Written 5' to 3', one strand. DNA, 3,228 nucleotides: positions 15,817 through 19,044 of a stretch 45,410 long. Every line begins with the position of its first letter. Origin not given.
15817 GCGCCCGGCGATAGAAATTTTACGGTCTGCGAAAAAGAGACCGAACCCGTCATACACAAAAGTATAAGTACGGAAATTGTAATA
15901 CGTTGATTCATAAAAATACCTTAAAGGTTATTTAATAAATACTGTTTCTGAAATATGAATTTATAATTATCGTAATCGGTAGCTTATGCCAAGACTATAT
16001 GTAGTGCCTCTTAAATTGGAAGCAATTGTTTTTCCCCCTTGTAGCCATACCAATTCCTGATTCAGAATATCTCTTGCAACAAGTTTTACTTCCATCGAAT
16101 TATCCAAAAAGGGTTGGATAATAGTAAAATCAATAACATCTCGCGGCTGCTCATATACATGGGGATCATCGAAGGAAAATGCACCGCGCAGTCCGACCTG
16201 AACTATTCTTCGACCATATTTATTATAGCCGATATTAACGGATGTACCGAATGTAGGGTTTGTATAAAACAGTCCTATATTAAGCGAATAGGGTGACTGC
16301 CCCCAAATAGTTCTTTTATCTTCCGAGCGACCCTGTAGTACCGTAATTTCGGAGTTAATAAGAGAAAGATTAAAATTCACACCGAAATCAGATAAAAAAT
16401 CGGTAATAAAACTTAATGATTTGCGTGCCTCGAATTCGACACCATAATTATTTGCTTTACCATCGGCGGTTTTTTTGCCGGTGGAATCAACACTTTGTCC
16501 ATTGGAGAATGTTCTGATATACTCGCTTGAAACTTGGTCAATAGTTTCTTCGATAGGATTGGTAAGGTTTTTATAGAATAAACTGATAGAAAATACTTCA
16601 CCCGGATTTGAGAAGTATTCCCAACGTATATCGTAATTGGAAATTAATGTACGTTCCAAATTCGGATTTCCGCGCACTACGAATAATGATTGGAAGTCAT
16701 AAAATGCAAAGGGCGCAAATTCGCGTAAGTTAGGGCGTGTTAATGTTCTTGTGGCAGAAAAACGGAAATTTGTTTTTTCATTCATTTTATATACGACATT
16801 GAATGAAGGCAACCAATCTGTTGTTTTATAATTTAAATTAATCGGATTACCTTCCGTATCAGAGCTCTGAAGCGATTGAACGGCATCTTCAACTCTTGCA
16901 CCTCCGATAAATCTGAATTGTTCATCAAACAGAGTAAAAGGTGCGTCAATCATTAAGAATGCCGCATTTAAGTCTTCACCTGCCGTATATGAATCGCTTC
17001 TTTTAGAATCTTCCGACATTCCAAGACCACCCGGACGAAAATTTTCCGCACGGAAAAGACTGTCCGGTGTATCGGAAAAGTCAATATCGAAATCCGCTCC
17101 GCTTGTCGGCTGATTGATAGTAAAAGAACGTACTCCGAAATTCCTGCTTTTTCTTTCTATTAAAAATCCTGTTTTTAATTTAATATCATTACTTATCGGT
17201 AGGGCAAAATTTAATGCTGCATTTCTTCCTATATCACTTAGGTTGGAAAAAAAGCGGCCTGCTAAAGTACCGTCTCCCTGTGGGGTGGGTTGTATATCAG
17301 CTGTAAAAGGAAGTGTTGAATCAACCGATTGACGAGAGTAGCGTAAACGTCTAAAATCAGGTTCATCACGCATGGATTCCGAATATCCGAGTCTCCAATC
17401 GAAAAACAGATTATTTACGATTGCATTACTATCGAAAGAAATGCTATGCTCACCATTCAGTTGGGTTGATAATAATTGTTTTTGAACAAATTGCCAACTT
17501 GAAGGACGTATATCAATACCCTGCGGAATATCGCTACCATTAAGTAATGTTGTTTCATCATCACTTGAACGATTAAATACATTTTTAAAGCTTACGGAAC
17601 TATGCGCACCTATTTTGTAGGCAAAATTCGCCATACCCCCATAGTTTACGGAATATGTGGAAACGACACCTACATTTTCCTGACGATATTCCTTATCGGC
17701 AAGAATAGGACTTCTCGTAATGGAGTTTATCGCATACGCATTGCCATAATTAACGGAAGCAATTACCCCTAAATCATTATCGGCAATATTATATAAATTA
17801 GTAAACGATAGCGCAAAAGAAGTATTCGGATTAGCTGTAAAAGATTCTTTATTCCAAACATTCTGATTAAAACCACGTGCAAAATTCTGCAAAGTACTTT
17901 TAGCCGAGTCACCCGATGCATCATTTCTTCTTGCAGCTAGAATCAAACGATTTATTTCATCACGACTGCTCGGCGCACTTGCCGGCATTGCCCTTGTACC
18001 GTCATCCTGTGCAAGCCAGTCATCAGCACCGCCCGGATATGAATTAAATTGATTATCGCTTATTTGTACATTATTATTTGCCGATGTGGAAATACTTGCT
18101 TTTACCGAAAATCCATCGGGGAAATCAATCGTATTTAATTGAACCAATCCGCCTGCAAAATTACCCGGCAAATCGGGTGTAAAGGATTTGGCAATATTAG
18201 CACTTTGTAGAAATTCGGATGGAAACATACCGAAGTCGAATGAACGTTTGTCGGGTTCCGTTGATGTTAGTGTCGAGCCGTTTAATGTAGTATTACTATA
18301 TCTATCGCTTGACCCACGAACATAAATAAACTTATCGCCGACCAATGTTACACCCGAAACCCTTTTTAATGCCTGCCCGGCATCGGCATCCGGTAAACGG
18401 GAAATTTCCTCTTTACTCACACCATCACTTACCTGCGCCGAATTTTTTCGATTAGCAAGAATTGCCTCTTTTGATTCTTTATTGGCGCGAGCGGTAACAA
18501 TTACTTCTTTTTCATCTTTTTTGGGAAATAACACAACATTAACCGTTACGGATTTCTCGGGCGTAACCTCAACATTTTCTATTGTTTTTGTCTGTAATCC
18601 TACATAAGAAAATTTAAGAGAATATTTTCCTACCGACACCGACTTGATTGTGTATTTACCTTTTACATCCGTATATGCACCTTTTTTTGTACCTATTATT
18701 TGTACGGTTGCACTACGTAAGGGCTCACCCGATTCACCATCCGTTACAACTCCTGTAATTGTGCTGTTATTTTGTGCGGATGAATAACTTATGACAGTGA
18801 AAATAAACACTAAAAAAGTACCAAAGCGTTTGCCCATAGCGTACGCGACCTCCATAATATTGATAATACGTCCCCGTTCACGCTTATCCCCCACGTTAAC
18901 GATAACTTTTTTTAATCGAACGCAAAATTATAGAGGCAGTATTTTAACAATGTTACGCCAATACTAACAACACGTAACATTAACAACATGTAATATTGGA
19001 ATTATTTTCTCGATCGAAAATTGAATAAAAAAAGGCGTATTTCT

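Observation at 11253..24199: Two tandem cassettes of TonB-dependent receptor + T9SS-sorted beta-helix-like partner: candidate undescribed outer-membrane capture/uptake system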

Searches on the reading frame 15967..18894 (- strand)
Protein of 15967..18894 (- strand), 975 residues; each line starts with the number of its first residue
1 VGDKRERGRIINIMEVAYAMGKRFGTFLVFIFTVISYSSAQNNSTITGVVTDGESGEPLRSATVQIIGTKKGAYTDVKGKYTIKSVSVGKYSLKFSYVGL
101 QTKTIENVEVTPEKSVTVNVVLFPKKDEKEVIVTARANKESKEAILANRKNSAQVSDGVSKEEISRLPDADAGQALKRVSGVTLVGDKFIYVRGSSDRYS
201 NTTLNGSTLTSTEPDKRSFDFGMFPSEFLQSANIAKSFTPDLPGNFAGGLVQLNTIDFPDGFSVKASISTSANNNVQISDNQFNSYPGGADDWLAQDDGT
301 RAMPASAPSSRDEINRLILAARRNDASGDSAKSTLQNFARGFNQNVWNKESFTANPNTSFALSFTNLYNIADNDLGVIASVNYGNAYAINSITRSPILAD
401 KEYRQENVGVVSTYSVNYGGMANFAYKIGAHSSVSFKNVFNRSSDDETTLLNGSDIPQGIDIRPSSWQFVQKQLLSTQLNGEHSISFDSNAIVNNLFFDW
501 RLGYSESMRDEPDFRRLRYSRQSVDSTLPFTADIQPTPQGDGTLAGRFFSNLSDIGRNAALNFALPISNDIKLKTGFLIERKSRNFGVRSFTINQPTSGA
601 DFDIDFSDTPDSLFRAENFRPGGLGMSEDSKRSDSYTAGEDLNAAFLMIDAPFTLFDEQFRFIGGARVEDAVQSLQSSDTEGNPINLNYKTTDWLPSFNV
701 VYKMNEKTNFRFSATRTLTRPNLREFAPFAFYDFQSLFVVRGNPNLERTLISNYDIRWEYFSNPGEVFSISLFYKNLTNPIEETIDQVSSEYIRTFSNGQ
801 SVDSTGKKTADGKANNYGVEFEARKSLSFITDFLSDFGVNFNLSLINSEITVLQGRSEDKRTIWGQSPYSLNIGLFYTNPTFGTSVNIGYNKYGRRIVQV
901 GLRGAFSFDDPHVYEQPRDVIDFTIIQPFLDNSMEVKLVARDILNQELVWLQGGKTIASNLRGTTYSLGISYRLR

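Call 3: search_protein_families(library=pfam, proteins=[window:15967-18894:-], max_evalue=0.01)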
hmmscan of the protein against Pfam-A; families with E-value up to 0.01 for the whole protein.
window:15967-18894:- (975 aa): 4 families
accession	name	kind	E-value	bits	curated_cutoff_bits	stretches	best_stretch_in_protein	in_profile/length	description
PF00593.30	TonB_dep_Rec_b-barrel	-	4e-21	76.8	27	1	497-895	60-397/436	TonB dependent receptor-like, beta-barrel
PF13620.12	CarboxypepD_reg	-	8.5e-18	64.9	32.3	1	45-122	1-81/82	Carboxypeptidase regulatory-like domain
PF13715.12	CarbopepD_reg_2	-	2.2e-17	63.3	32.2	1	46-132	1-87/88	CarboxypepD_reg-like domain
PF07715.20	Plug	-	3.3e-09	37.6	23.9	1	151-244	4-100/107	TonB-dependent Receptor Plug Domain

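Call 4: search_protein_families(library=ncbifam, proteins=[window:15967-18894:-], max_evalue=0.01)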
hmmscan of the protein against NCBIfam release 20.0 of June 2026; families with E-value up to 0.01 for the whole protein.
window:15967-18894:- (975 aa): 2 families
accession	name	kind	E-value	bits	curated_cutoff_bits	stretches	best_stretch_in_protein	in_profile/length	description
TIGR01782.1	TonB-Xanth-Caul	subfamily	6.2e-74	249.7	310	2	549-973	482-867/868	TonB-dependent receptor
TIGR04056.1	OMP_RagA_SusC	subfamily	6e-14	51.3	368.25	1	45-184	2-127/981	SusC/RagA family TonB-linked outer membrane protein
